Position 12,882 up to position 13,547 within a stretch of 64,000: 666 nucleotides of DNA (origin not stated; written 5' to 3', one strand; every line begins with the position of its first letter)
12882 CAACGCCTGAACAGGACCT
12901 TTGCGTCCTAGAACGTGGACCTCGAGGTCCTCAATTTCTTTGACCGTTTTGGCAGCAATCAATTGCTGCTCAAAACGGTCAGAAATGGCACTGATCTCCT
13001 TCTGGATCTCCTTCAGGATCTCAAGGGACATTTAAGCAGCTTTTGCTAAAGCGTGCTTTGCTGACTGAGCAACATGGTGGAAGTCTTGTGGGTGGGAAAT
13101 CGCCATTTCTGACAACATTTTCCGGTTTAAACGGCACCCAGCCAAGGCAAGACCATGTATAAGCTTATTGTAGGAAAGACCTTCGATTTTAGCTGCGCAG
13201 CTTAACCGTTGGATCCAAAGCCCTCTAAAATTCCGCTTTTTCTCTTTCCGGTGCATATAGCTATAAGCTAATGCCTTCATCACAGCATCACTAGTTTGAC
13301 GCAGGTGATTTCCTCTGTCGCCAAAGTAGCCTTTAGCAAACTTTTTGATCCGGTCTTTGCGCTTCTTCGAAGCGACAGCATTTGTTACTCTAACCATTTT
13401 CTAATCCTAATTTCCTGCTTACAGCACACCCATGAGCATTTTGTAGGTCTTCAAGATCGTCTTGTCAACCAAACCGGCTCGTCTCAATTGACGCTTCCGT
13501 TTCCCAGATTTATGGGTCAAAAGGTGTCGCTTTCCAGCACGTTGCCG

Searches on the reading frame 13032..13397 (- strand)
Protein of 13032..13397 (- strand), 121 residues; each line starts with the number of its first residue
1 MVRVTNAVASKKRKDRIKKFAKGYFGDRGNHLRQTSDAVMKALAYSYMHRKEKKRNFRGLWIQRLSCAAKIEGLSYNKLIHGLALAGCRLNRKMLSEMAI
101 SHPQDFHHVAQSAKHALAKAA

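Call 45: search_protein_families(library=pfam, proteins=[window:13032-13397:-], max_evalue=0.001)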
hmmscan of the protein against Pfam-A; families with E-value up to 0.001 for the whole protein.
window:13032-13397:- (121 aa): 1 family
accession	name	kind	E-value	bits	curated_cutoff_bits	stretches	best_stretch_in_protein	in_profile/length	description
PF00453.23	Ribosomal_L20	-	9.7e-38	129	30.8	1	3-108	1-106/107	Ribosomal protein L20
